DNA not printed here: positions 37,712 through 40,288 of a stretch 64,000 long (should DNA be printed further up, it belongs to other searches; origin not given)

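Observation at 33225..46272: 13-kb integrative element inserted in the 3-prime end of ssrA, bounded by a 20-bp direct repeat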

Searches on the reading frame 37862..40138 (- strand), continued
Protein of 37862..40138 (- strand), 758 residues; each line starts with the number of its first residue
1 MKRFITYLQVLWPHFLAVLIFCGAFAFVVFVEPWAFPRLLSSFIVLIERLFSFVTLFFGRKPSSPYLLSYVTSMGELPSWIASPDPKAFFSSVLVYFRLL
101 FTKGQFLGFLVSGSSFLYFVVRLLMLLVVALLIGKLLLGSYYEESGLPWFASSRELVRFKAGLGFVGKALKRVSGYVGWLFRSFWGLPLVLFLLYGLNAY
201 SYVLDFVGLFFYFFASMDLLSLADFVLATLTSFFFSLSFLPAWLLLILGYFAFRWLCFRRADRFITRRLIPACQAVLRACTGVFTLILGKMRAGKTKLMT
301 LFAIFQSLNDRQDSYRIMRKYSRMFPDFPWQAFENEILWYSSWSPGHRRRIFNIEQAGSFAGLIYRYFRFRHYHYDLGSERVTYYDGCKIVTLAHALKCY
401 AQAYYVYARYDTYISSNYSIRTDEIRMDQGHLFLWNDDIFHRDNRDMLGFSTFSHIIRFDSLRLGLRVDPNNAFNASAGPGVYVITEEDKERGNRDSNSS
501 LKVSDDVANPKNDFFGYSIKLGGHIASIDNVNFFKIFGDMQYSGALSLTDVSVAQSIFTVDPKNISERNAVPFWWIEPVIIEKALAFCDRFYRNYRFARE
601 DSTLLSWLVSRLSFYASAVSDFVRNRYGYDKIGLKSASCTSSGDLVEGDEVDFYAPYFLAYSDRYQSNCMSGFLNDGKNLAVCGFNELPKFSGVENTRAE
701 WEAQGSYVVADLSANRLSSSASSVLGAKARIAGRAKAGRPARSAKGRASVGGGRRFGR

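Call 37: fold_search(model_id=the predicted structure, library=pdb)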
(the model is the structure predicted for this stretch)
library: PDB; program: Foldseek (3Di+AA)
matches with E <= 10: 233; with E <= 0.001: 0
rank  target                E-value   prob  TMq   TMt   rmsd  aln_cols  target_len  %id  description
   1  4d2i_A                8.1e-02  0.47  0.13  0.20  20.2       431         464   10  Crystal structure of the HerA hexameric DNA translocase from Sulfolobus solfataricus bound to AMP-PNP (released 2014-12-03)
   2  9x1m_A                9.9e-02  0.13  0.09  0.11  22.3       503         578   10  The cryo-EM structure of HerA-NurA complex with AMPPNP and dsDNA from Thermococcus kodakarensis (released 2026-02-04)
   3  4d2i_B                2.8e-01  0.21  0.12  0.18  20.2       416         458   11  Crystal structure of the HerA hexameric DNA translocase from Sulfolobus solfataricus bound to AMP-PNP (released 2014-12-03)
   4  8iys_A                3.4e-01  0.07  0.08  0.13  21.9       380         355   10  TUG891-bound FFAR4 in complex with Gq (released 2023-06-21)
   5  1njg_A                4.6e-01  0.54  0.13  0.36  15.3       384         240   10  Nucleotide-free form of an Isolated E. coli Clamp Loader Gamma Subunit (released 2003-04-01)
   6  4r2h                  1.0e+00  0.21  0.12  0.38  16.9       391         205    8  The Crystal Structure of B204, the DNA-packaging ATPase from Sulfolobus Turreted Icosahedral Virus (released 2016-01-13)
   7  8apf_F1               1.0e+00  0.09  0.08  0.11  14.1       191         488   10  rotational state 2a of the Trypanosoma brucei mitochondrial ATP synthase dimer (released 2022-10-26)
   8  6tt7_A                1.1e+00  0.12  0.11  0.15  18.8       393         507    9  Ovine ATP synthase 1a state (released 2020-09-23)
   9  4kfs_A                1.3e+00  0.16  0.09  0.27  17.9       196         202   13  Structure of the genome packaging NTPase B204 from Sulfolobus turreted icosahedral virus 2 in complex with AMP (released 2013-05-22)
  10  4kfu_A                1.3e+00  0.20  0.09  0.27  18.1       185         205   12  Structure of the genome packaging NTPase B204 from Sulfolobus turreted icosahedral virus 2 in complex with AMPPCP (released 2013-05-22)
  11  4d80_A                1.3e+00  0.15  0.08  0.20  14.0       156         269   12  Metallosphera sedula Vps4 crystal structure (released 2015-10-28)
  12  9nvl_D                1.4e+00  0.10  0.08  0.12  14.4       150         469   14  ATPase Hybrid F1 with the ancestral core domains Binding Dwell (released 2025-11-05)
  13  4kfu_C                1.5e+00  0.20  0.09  0.27  18.2       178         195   12  Structure of the genome packaging NTPase B204 from Sulfolobus turreted icosahedral virus 2 in complex with AMPPCP (released 2013-05-22)
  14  3ofn_N                1.5e+00  0.10  0.08  0.12  12.8       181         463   10  Structure of four mutant forms of yeast F1 ATPase: alpha-N67I (released 2010-09-15)
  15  7oqh_A                1.5e+00  0.09  0.08  0.14  15.3       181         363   13  CryoEM structure of the transcription termination factor Rho from Mycobacterium tuberculosis (released 2022-02-09)
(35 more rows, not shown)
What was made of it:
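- Its weak fold matches include HerA/FtsK-superfamily translocases (call 37).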

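Call 39: fold_search(model_id=the predicted structure, library=viral)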
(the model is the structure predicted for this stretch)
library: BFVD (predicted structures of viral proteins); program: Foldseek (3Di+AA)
matches with E <= 10: 215; with E <= 0.001: 0
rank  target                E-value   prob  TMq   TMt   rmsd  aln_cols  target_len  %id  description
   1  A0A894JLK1            4.8e-03  1.00  0.18  0.45  15.5       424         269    9  (no name in the UniProt tables at hand)
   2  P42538                2.4e-02  0.96  0.18  0.38  23.7       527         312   11  Uncharacterized 37.2 kDa protein [Acholeplasma phage L2]
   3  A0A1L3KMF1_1          1.1e-01  0.09  0.09  0.08  35.3       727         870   12  (no name in the UniProt tables at hand)
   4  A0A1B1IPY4            1.2e-01  0.35  0.15  0.22  24.6       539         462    9  (no name in the UniProt tables at hand)
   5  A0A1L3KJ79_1          1.5e-01  0.11  0.11  0.07  36.4       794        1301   12  (no name in the UniProt tables at hand)
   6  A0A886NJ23            1.6e-01  0.25  0.11  0.20  20.3       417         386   10  (no name in the UniProt tables at hand)
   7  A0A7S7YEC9            2.0e-01  0.13  0.12  0.19  26.0       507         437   11  VV A32-like virion packaging ATPase [Medusavirus stheno T3]
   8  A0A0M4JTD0            2.1e-01  0.30  0.10  0.17  28.0       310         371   12  (no name in the UniProt tables at hand)
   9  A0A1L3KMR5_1          2.2e-01  0.16  0.11  0.09  31.8       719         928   10  (no name in the UniProt tables at hand)
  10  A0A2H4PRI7            2.3e-01  0.15  0.12  0.17  24.4       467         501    7  DNA helicase [Proteus phage PM135]
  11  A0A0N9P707            2.7e-01  0.20  0.11  0.22  15.5       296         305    6  (no name in the UniProt tables at hand)
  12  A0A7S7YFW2            2.9e-01  0.38  0.15  0.31  21.3       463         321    8  VV A32-like packaging ATPase [Medusavirus stheno T3]
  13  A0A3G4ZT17            3.3e-01  0.15  0.13  0.23  24.8       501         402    8  Packaging ATPase [Dasosvirus sp.]
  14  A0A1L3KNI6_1          3.3e-01  0.13  0.13  0.09  30.9       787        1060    9  (no name in the UniProt tables at hand)
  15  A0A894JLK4            4.7e-01  0.47  0.10  0.30   8.0       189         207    6  (no name in the UniProt tables at hand)
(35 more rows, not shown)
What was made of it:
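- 37862..40138 (-): Hallmark 758-aa membrane NTPase. It has 6-7 N-terminal membrane helices (about residues 1-280), then a P-loop domain (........; Walker-B-like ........) and an Arg/Gly-rich tail. Weak fold hits to HerA, B204, Zot and plasmavirus L2 ORF3 (calls 37, 39).
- On Plasmaviridae: The fold match is weak (call 39).
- Closest known: Plasmavirus L2. Same: It is the second-best BFVD fold match of the NTPase model (call 39).
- In BFVD the second-best fold match of the NTPase model is ORF3 of plasmavirus L2 (probability 0.96, E = 0.024; call 39). Zot appears among the weak fold hits (calls 37, 39).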

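Call 47: find_related_loci(query=A1, collection=viral_contigs, flank=10000)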
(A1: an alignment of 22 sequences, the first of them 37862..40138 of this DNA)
Query A1 (758 aa) in viral_contigs; peptide patterns used: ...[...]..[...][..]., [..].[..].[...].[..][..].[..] (x = any residue, [..] = any of these).
34 stretches matched a pattern; 2 encode a relative of the query (tblastn E <= 1e-3); 2 distinct loci.
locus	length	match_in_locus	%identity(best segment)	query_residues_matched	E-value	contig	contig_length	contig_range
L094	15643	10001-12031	26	22-712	5e-59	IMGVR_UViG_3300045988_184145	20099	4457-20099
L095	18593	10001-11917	28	58-712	3e-54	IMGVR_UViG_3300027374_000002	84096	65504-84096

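Call 89: search_dna_similar(query=window:37862-40138:-, collection=plasmids, mode=protein, max_evalue=0.001)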
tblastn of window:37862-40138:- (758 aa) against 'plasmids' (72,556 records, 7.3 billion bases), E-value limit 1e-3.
No match.
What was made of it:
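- Closest known: Actinomycete integrative and conjugative elements. Different: The NTPase family is absent from PLSDB (call 89).
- The NTPase has no relative in 72,556 plasmids (call 89). There is no relative on any of 72,556 plasmids (call 89).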

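Call 101: search_protein_families(library=padloc, max_evalue=0.01, proteins=[window:37862-40138:-])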
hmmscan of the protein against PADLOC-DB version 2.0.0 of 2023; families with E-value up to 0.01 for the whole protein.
window:37862-40138:- (758 aa): 0 families

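Call 107: search_protein_families(library=pfam, max_evalue=0.001, proteins=[L011:640-2514:-, L011:5419-7503:+, L011:4096-4737:+, L011:14377-16707:-, L011:8088-9617:+, L002:5608-6054:+])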
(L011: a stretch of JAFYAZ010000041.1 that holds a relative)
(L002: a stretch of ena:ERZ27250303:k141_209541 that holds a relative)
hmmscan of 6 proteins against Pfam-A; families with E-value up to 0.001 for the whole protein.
L011:640-2514:- (624 aa): 1 family
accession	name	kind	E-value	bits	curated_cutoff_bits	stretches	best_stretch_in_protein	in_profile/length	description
PF09491.16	RE_AlwI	-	1.5e-73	248.7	23.1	1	131-568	2-440/441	AlwI restriction endonuclease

L011:5419-7503:+ (694 aa): 0 families

L011:4096-4737:+ (213 aa): 0 families

L011:14377-16707:- (776 aa): 8 families
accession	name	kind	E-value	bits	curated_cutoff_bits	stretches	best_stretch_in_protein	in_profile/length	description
PF02421.24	FeoB_N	-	1.8e-67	226.1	27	1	4-157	2-155/156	Ferrous iron transport protein B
PF07670.19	Gate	-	8.2e-23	81.3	29.6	2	386-480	1-102/104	Nucleoside recognition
PF01926.29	MMR_HSR1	-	6.2e-20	71.9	21.9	1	5-115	2-112/113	50S ribosome-binding GTPase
PF07664.17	FeoB_C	-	2.4e-15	56.4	26.6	1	493-545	1-54/54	Ferrous iron transport protein B C terminus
PF00009.33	GTP_EFTU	-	1.7e-06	28.2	26.5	1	34-160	54-184/188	Elongation factor Tu GTP binding domain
PF17910.6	FeoB_Cyto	-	1.5e-05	25.7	23.4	1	195-251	25-83/90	FeoB cytosolic helical domain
PF09439.16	SRPRB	-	2e-05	24.5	25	1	3-104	4-96/178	Signal recognition particle receptor beta subunit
PF03193.22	RsgA_GTPase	-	0.0005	20.4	30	0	93-157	42-103/174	RsgA GTPase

L011:8088-9617:+ (509 aa): 0 families

L002:5608-6054:+ (148 aa): 0 families

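Call 113: search_protein_representatives(alignment_id=A1)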
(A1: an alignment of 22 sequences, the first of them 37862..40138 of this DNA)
Query: 22 sequences, 732 profile positions. Proteins with E-value up to 0.001 (for the whole library): 1242; up to 1e-10: 996; up to 1e-30: 623. The best 150 are listed.
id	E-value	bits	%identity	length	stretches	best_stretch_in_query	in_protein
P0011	3.1e-272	921.8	-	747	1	3-729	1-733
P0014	3.7e-270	915.0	-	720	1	3-713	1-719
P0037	4.6e-269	911.4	-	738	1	5-714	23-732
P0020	5.2e-268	907.9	-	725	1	9-711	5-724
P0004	2.1e-266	902.6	-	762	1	1-730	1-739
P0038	2.7e-266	902.2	-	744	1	4-712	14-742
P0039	9.0e-247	837.7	-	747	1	3-728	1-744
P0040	1.6e-243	827.0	-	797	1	2-720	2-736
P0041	3.4e-239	812.6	-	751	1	7-713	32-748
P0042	1.8e-238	810.2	-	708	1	8-712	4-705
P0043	8.0e-238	808.1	-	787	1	1-719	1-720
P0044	8.2e-237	804.8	-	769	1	6-722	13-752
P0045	7.0e-236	801.7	-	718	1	8-709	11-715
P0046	8.3e-236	801.4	-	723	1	2-710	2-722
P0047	1.1e-235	801.0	-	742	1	4-710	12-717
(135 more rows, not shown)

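Call 115: search_solved_structures(query=A4, max_evalue=10, show_alignments=2)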
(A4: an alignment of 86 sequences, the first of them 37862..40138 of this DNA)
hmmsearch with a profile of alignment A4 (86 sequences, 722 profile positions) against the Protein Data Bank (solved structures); distinct sequences matched with E-value up to 10: 2.
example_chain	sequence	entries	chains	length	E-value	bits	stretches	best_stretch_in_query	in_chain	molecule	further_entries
8ap6_E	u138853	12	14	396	0.011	17.5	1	323-401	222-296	ATPTB1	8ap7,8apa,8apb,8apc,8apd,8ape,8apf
7udj_H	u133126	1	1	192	0.89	11.2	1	488-565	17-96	De novo designed helical repeat protein RPB_PEW3_R4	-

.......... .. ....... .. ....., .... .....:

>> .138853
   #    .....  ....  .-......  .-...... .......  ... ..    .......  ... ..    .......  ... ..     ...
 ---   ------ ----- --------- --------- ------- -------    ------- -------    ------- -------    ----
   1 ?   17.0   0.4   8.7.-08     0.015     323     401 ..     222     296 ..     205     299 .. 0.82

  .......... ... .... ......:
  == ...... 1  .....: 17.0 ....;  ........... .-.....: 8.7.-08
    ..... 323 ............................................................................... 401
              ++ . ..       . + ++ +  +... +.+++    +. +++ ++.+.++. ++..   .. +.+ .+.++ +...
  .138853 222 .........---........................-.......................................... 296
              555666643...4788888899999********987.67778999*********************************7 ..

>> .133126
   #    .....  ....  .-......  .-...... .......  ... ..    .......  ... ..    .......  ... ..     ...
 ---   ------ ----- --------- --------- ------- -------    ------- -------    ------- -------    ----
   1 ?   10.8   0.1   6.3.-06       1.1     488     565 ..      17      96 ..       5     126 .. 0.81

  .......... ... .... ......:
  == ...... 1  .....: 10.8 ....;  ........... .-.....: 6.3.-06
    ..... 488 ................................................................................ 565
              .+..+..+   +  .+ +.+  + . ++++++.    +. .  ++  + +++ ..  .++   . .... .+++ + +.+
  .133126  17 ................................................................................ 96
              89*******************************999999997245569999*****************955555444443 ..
